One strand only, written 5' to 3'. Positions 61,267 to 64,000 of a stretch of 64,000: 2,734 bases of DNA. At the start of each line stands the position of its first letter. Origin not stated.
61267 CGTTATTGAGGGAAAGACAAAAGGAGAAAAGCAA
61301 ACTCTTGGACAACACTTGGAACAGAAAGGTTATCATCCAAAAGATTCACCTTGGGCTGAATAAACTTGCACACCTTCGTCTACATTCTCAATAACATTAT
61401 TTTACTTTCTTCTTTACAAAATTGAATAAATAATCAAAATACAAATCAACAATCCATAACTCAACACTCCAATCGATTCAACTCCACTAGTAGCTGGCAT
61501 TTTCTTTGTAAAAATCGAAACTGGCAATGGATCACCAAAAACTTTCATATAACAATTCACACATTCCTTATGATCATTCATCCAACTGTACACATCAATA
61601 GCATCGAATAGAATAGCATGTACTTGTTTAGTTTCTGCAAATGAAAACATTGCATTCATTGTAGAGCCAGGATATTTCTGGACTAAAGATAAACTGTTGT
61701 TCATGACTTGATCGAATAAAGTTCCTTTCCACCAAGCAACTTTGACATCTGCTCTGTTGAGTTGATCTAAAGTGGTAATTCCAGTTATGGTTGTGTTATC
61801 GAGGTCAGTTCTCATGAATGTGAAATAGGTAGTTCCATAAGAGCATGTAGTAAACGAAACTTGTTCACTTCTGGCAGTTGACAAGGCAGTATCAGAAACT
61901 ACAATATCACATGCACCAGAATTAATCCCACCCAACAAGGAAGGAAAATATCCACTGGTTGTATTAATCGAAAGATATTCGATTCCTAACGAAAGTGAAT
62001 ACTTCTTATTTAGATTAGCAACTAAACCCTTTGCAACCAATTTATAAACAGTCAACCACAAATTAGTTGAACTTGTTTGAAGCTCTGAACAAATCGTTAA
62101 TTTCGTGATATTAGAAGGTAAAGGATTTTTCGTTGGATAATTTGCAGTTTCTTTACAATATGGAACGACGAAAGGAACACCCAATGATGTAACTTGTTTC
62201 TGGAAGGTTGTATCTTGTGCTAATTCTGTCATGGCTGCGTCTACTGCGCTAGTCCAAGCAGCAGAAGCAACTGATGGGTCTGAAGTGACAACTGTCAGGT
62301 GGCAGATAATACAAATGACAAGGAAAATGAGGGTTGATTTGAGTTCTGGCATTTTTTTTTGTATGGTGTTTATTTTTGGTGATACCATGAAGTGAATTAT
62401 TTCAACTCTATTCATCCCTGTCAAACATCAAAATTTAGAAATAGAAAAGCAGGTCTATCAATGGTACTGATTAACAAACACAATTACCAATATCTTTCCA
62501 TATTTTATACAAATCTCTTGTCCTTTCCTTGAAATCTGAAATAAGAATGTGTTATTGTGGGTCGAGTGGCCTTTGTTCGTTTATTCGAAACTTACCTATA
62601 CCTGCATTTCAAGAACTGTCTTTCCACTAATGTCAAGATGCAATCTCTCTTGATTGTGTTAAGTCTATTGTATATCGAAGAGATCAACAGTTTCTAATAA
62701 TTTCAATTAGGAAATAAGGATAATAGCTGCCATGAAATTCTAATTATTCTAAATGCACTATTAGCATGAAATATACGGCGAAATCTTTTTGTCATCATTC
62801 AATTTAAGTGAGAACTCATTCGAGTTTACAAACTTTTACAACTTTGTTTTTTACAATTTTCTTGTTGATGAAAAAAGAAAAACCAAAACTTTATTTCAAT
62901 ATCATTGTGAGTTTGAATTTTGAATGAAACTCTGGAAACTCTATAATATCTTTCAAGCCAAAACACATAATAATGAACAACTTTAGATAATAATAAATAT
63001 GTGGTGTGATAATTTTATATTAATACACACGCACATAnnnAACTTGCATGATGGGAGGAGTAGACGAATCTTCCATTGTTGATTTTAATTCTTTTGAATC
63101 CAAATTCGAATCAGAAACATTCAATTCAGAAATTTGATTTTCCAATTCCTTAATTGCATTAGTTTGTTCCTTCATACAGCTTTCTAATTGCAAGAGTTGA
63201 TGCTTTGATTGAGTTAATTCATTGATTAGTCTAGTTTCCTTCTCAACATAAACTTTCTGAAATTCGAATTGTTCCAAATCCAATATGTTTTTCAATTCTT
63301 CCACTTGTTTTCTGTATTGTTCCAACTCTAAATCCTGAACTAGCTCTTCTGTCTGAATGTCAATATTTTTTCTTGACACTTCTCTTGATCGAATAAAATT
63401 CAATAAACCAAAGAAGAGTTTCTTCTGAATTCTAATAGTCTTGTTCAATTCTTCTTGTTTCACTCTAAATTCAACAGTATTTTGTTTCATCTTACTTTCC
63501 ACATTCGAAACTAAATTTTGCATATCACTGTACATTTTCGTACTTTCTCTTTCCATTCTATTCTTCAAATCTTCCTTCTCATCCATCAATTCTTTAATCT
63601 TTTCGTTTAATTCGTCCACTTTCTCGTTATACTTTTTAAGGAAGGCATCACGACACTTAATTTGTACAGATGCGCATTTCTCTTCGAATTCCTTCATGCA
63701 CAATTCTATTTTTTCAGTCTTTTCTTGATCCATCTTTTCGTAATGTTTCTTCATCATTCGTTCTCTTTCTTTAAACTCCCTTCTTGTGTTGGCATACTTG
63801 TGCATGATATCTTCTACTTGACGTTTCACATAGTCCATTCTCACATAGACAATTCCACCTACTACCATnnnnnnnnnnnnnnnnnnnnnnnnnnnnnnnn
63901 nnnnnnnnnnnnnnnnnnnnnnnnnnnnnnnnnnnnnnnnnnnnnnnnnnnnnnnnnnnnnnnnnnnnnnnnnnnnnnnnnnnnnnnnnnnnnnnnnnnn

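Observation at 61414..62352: Stand-alone periplasmic-binding-protein (SBP_bac_3-like) domain with signal peptide and GPI-like tail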

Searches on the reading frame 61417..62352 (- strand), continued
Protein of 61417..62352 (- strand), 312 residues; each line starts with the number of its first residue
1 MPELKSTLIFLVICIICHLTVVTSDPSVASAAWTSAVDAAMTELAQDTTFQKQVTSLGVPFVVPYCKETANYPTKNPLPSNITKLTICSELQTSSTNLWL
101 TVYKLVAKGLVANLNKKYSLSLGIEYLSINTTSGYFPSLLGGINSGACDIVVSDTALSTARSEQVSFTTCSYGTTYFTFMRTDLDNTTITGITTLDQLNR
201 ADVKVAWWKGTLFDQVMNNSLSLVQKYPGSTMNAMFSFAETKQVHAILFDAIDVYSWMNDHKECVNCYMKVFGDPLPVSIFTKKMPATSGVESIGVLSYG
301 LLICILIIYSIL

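Call 59: list_cluster_members(proteins=[P0133, P0137, P0127, P0084, P0078, P0073, P0094, P0015, P0026, P0033])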
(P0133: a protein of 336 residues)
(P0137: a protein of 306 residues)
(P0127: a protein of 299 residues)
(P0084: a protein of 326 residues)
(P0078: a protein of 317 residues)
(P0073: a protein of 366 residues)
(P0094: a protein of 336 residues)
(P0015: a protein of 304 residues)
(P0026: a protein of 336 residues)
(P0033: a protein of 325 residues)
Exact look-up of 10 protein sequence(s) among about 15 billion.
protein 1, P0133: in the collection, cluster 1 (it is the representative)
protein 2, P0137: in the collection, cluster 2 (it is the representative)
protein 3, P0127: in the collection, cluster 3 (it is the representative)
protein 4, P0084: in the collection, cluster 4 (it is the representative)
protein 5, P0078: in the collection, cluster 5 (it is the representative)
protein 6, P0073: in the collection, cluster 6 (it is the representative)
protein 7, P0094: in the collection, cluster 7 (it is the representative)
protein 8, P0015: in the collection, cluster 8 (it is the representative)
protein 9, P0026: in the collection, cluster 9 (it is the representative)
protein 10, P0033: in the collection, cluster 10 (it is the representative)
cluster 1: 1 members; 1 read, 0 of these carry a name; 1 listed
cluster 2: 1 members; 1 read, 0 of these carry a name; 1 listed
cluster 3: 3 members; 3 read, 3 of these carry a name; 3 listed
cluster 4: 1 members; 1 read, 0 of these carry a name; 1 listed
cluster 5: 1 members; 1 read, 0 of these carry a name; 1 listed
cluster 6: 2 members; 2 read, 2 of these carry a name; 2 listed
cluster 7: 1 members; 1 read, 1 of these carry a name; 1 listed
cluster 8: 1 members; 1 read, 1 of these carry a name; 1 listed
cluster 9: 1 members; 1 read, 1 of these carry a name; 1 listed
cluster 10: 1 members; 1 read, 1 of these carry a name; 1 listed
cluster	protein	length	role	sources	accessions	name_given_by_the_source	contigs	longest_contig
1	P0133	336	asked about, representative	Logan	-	-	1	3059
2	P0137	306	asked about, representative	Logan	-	-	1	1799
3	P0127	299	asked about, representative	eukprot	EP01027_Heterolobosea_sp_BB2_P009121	GEZU01013488.1.p1 GENE.GEZU01013488.1~~GEZU01013488.1.p1 ORF type:complete len:300 ...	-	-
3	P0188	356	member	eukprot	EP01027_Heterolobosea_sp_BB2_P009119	GEZU01013486.1.p1 GENE.GEZU01013486.1~~GEZU01013486.1.p1 ORF type:complete len:357 ...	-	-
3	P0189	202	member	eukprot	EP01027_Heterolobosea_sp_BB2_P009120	GEZU01013487.1.p1 GENE.GEZU01013487.1~~GEZU01013487.1.p1 ORF type:complete len:203 ...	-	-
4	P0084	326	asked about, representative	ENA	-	-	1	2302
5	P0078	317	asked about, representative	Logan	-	-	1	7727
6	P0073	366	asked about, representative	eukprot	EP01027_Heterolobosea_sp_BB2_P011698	GEZU01017018.1.p1 GENE.GEZU01017018.1~~GEZU01017018.1.p1 ORF type:complete len:367 ...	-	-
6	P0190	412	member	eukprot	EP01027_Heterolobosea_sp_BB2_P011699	GEZU01017019.1.p1 GENE.GEZU01017019.1~~GEZU01017019.1.p1 ORF type:complete len:413 ...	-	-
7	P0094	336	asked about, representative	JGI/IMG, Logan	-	hypothetical protein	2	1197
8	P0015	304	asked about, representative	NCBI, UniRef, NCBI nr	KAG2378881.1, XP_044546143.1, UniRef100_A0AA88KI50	hypothetical protein C9374_008029 [Naegleria lovaniensis] | Solute-binding protein family 3/N-terminal domain-containing protein n=1 Tax=Naegleria ... | uncharacterized protein C9374_008029 [Naegleria lovaniensis]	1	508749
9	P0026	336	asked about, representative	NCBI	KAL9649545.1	hypothetical protein ABK040_003223 [Willaertia magna]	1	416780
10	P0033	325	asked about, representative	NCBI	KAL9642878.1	hypothetical protein ABK040_010574 [Willaertia magna]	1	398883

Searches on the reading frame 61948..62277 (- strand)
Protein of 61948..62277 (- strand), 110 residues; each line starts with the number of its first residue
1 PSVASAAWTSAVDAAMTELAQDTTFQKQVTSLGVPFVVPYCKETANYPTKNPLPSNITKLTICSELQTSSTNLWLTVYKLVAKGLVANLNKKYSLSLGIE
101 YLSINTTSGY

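Call 70: search_solved_structures(query=A5, max_evalue=10, show_alignments=5)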
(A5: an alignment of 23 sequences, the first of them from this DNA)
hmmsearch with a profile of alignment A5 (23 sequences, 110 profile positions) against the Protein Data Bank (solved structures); distinct sequences matched with E-value up to 10: 8.
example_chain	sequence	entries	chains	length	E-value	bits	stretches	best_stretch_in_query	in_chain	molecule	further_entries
5eyf_A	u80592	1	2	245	0.26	14.8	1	5-31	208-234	Glutamate ABC superfamily ATP binding cassette transporter, binding protein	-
6p95_a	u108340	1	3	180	0.47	14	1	6-93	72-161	Pre-glycoprotein polyprotein GP complex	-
7uot_a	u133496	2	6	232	0.73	13.3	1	6-93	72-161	Glycoprotein G2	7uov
7s8h_a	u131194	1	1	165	0.81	13.2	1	6-93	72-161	Glycoprotein G2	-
6xks_A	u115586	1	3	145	0.82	13.2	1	5-32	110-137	Histidine ABC transporter substrate-binding protein HisJ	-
6p91_a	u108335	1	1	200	1.1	12.7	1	6-93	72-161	Pre-glycoprotein polyprotein GP complex,Lassa virus glycoprotein, GP2 subunit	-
3n1b_A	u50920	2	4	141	1.3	12.6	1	62-105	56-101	Vacuolar protein sorting-associated protein 54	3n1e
5oc4_A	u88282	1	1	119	1.3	12.5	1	45-105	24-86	tRNA-dihydrouridine(20) synthase [NAD(P)+]-like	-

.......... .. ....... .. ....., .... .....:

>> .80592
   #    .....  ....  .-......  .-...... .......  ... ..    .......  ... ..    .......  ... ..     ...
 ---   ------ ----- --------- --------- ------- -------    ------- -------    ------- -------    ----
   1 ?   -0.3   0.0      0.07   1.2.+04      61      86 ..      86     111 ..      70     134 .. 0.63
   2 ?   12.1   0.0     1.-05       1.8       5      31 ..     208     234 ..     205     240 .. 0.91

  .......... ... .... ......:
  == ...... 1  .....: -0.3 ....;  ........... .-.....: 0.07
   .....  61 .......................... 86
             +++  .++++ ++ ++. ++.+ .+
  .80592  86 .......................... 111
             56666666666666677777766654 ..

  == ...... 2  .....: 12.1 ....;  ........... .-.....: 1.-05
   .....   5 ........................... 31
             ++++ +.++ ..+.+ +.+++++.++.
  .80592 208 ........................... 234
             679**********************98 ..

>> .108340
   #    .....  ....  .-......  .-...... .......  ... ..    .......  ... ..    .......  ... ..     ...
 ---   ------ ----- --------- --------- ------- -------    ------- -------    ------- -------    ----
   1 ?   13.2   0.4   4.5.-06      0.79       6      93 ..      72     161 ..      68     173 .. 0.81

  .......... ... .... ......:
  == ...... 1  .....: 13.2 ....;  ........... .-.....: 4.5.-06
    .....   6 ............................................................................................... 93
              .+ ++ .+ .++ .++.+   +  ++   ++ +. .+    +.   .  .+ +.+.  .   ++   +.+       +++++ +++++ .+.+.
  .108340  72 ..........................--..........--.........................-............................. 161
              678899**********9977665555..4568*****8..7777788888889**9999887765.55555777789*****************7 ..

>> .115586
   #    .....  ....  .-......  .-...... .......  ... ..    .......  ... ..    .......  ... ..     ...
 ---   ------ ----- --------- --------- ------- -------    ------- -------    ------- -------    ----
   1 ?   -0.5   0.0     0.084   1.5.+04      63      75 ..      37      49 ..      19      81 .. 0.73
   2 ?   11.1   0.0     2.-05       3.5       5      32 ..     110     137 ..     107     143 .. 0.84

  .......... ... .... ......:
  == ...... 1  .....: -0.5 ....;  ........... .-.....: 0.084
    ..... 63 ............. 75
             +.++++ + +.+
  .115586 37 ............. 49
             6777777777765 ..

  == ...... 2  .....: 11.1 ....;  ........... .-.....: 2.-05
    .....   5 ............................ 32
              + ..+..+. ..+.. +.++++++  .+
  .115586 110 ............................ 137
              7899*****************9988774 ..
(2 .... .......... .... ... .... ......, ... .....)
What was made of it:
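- Tried and rejected: The weak Lassa GP2 hits (E about 0.5) are treated as chance (call 70).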

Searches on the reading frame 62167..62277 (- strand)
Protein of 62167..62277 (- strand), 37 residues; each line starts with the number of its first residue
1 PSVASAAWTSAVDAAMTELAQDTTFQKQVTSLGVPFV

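Call 41: search_solved_structures(query=A3, max_evalue=10, show_alignments=3)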
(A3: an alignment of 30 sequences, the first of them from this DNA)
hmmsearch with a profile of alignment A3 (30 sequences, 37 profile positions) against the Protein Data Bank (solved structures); distinct sequences matched with E-value up to 10: 23.
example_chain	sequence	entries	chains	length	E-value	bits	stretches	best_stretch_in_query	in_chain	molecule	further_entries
5eyf_A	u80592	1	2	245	0.03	17.3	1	6-36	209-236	Glutamate ABC superfamily ATP binding cassette transporter, binding protein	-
8b5e_A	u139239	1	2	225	0.059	16.4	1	12-33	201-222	ABC transporter permease subunit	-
8b5d_A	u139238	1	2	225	0.06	16.3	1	12-33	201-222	ABC transporter permease subunit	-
6fxg_A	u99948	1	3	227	0.061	16.3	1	12-33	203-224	Amino acid ABC transporter membrane protein PAAT family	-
4kpt_A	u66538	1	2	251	0.077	16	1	12-33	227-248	Glutamine ABC transporter permease and substrate binding protein protein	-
4la9_A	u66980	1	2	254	0.079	16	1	12-33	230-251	Glutamine ABC transporter permease and substrate binding protein protein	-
6xks_A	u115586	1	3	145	0.13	15.3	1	7-35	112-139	Histidine ABC transporter substrate-binding protein HisJ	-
6h30_A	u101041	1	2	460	0.14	15.1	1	12-33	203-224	Glutamine ABC transporter permease and substrate binding protein protein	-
6mkx_A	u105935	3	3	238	0.18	14.8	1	7-34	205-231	Lysine/arginine/ornithine-binding periplasmic protein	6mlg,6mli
6ml9_E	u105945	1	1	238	0.18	14.8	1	7-34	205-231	Lysine/arginine/ornithine-binding periplasmic protein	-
6mkw_A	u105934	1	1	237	0.19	14.8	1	7-34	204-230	Lysine/arginine/ornithine transport protein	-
6mku_E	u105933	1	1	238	0.19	14.8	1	7-34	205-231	Lysine/arginine/ornithine-binding periplasmic protein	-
1laf_E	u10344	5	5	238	0.19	14.8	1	7-34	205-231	LYSINE, ARGININE, ORNITHINE-BINDING PROTEIN | Lysine/arginine/ornithine-binding periplasmic protein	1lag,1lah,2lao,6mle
6mld_A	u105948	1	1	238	0.19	14.8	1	7-34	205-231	Lysine/arginine/ornithine-binding periplasmic protein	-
6mln_E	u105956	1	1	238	0.19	14.8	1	7-34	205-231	Lysine/arginine/ornithine-binding periplasmic protein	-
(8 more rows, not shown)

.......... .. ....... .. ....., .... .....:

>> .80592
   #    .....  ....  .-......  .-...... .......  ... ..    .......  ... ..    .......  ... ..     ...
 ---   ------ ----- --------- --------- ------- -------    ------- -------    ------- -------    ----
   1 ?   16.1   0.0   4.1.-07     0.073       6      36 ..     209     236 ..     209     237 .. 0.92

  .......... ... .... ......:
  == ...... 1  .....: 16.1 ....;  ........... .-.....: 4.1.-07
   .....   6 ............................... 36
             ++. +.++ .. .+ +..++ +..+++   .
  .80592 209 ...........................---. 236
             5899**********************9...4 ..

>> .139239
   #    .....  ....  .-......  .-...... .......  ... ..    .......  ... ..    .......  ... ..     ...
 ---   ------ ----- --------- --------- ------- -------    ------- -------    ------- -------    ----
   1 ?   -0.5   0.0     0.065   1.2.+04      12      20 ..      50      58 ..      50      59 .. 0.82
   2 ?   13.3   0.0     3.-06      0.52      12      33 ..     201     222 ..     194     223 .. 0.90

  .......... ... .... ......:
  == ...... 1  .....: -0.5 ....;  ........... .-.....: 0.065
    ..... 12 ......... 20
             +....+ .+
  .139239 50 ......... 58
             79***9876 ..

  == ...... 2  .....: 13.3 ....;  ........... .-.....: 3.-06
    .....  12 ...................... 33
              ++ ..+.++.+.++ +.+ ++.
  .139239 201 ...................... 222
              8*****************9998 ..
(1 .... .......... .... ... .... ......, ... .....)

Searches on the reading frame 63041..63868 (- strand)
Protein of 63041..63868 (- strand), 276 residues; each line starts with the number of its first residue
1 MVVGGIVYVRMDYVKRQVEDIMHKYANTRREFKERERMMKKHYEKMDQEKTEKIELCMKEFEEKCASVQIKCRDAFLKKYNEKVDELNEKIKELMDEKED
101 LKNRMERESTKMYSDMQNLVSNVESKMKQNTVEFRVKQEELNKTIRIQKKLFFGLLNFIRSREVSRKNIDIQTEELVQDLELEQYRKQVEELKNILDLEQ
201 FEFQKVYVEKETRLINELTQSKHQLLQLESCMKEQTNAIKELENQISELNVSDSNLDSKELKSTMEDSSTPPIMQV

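Call 19: search_protein_families(library=pfam, proteins=[window:63041-63868:-], max_evalue=0.001)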
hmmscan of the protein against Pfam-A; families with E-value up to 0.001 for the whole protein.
window:63041-63868:- (276 aa): 0 families

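Call 81: find_encoding_contigs(protein=window:63041-63868:-, flank=8000, max_places=2)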
Protein window:63041-63868:- (276 aa): no gene with exactly this product is on record in the collection.
